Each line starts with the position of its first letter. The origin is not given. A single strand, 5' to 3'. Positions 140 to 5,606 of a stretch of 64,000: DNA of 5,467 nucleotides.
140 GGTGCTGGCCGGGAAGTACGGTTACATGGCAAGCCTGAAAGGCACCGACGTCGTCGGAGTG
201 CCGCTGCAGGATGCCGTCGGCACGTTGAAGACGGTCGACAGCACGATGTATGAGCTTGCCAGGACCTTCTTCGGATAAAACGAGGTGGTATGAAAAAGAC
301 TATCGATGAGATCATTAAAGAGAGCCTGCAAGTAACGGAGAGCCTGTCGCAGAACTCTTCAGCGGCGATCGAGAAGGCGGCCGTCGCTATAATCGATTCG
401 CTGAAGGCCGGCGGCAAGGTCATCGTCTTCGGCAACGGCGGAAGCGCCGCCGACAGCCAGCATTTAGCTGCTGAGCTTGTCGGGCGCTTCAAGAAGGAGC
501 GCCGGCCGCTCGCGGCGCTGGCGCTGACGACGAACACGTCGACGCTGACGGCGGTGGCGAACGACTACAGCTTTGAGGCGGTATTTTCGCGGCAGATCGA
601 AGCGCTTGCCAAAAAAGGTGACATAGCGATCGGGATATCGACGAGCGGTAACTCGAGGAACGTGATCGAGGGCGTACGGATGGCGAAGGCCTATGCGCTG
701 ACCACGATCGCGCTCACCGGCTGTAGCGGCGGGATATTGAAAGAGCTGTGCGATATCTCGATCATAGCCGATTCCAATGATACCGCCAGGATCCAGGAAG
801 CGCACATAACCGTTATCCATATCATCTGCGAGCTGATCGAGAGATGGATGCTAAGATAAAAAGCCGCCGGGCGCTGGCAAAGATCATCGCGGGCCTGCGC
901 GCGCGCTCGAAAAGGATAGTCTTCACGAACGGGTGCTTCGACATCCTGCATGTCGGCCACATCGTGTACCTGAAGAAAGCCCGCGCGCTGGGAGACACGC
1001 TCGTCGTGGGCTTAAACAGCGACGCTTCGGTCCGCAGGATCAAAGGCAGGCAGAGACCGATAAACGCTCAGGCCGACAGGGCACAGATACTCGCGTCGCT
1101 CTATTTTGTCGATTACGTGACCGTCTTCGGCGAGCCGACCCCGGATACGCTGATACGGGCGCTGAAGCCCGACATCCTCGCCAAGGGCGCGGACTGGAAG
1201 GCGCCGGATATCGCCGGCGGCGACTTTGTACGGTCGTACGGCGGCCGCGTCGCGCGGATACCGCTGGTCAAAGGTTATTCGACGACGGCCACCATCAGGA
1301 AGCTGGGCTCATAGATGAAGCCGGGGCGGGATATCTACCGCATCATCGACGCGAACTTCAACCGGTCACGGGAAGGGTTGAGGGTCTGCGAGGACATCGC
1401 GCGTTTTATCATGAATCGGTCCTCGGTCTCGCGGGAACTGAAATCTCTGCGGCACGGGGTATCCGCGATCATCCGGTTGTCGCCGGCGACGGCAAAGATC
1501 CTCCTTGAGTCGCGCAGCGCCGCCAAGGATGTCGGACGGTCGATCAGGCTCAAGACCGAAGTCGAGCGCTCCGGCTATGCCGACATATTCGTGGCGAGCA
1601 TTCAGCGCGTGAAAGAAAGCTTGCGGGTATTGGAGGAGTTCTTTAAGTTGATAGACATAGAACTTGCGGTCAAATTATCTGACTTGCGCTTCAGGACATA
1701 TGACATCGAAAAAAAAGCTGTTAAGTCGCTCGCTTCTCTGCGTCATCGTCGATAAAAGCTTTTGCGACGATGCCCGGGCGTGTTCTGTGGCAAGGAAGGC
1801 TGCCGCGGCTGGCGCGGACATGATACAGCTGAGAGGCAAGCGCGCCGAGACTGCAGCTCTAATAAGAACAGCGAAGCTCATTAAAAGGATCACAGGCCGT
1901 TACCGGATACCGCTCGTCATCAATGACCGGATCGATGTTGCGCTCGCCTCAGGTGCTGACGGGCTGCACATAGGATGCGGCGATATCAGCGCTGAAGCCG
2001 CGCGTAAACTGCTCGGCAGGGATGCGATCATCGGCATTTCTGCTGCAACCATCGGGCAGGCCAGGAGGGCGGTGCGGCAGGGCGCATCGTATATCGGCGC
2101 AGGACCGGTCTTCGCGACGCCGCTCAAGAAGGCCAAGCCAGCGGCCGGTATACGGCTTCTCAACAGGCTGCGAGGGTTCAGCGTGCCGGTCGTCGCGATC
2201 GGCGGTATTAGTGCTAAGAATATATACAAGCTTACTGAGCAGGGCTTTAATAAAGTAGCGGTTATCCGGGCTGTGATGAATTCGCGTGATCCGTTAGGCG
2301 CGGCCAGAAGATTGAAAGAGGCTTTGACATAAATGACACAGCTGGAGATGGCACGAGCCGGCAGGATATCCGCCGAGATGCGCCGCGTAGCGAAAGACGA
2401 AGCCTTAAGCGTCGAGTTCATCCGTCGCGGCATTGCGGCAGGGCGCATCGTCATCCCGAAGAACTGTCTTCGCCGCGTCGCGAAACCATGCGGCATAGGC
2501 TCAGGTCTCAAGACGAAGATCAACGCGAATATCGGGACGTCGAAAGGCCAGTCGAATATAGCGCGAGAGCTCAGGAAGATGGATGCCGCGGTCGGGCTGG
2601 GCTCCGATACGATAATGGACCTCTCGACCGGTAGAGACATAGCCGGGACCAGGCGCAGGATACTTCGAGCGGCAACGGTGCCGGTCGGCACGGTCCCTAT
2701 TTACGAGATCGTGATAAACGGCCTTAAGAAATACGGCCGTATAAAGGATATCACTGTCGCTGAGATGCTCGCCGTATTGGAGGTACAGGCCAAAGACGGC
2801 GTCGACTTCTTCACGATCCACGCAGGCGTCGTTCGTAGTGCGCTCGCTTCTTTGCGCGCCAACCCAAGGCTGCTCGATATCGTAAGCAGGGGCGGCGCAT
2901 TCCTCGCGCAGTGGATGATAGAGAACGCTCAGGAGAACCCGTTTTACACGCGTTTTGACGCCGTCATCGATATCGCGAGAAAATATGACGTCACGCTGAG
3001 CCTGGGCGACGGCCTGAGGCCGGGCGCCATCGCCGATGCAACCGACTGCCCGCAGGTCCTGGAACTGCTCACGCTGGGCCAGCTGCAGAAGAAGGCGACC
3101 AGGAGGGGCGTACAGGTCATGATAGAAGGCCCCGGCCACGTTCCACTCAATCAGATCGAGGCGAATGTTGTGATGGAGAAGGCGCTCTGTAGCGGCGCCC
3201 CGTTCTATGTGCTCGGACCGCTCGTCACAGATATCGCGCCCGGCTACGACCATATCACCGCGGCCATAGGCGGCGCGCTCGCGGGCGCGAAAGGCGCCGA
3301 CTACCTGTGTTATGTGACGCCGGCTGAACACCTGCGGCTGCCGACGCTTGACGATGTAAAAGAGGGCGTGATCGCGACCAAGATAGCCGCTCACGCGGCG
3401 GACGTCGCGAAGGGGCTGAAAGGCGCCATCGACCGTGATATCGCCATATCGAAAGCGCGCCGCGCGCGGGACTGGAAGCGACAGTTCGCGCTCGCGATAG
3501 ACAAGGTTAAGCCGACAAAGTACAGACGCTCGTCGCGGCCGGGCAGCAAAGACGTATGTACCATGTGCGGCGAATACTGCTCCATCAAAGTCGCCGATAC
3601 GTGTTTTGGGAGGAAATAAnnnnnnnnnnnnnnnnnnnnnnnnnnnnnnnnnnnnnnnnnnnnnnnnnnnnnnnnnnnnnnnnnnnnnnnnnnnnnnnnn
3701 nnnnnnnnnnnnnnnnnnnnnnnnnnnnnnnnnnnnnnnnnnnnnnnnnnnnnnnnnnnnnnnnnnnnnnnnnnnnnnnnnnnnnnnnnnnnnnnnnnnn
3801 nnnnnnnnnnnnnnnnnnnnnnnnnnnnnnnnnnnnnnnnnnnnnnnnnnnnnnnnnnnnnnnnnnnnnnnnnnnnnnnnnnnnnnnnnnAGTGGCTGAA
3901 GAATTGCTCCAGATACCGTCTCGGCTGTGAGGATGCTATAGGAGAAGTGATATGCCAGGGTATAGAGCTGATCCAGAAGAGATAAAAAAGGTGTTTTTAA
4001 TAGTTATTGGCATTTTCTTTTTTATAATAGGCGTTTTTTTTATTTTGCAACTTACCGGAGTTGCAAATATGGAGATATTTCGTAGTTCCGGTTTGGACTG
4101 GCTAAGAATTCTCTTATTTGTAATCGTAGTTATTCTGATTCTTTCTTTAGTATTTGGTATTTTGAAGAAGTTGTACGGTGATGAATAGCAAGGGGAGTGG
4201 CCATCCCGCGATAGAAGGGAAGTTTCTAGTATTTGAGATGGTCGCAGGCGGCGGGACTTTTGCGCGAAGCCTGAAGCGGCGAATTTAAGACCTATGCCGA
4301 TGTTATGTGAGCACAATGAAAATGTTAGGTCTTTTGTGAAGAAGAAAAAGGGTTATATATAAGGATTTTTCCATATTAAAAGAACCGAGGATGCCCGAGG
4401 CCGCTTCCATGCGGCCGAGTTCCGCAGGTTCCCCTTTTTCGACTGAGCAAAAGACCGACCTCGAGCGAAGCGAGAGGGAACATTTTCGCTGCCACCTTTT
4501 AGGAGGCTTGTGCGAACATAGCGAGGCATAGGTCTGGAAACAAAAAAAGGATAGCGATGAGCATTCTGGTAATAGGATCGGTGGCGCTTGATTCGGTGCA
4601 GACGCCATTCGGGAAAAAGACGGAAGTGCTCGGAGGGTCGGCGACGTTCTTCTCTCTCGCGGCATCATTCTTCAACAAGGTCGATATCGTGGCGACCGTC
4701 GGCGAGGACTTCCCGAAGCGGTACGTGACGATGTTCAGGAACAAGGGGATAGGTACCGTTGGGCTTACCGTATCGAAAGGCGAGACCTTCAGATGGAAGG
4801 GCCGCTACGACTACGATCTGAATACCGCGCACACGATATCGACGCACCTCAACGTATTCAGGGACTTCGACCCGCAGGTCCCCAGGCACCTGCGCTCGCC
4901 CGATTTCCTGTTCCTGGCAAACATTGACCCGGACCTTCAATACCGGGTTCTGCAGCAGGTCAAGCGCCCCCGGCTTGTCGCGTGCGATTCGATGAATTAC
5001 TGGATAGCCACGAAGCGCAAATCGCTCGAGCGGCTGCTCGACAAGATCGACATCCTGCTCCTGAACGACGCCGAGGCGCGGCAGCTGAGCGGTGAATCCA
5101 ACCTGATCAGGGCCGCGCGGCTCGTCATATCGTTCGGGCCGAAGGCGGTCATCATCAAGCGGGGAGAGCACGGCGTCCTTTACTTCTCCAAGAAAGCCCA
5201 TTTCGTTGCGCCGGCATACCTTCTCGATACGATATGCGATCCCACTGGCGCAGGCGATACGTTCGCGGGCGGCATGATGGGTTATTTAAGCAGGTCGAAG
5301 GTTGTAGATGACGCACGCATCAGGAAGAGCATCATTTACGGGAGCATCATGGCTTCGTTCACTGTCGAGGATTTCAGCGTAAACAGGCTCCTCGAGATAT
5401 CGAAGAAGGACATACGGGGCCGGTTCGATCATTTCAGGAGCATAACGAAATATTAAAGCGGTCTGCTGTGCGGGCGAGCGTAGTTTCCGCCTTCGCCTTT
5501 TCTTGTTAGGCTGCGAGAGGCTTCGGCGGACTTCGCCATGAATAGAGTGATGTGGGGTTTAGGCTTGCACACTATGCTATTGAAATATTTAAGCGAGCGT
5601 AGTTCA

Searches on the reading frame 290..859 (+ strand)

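Call 34: search_protein_families(library=pfam, proteins=[window:290-859:+], max_evalue=0.0001)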
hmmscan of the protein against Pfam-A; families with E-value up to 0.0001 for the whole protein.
window:290-859:+ (189 aa): 2 families
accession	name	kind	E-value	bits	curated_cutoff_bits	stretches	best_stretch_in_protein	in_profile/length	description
PF13580.11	SIS_2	-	1.1e-28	100.4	27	1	11-144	5-138/138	SIS domain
PF01380.27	SIS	-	5.9e-09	36.3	25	1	100-166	44-110/131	SIS domain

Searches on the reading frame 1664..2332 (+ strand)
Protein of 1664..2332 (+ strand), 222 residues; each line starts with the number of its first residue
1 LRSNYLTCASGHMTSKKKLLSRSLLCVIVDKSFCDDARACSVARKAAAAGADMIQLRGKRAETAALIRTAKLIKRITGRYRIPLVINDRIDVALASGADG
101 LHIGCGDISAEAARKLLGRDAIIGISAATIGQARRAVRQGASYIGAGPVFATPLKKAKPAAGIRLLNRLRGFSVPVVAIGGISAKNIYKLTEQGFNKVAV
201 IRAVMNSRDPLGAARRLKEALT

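Call 34: search_protein_families(library=pfam, proteins=[window:1664-2332:+], max_evalue=0.0001)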
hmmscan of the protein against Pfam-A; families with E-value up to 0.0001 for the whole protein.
window:1664-2332:+ (222 aa): 1 family
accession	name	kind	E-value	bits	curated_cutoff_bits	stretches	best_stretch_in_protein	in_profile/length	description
PF02581.23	TMP-TENI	-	1.9e-51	174.5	27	1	25-204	1-180/180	Thiamine monophosphate synthase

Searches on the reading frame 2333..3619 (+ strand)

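Call 34: search_protein_families(library=pfam, proteins=[window:2333-3619:+], max_evalue=0.0001)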
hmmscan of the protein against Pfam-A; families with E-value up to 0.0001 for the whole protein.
window:2333-3619:+ (428 aa): 1 family
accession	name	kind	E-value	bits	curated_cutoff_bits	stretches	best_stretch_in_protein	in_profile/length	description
PF01964.24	ThiC_Rad_SAM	-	1.9e-188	626.9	25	1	2-421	1-418/420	Radical SAM ThiC family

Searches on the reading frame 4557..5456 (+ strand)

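Call 34: search_protein_families(library=pfam, proteins=[window:4557-5456:+], max_evalue=0.0001)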
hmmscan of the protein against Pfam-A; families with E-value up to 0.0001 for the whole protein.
window:4557-5456:+ (299 aa): 1 family
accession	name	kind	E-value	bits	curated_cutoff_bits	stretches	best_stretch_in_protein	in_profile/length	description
PF00294.29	PfkB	-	1.3e-22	81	25.8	1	25-276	35-296/302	pfkB family carbohydrate kinase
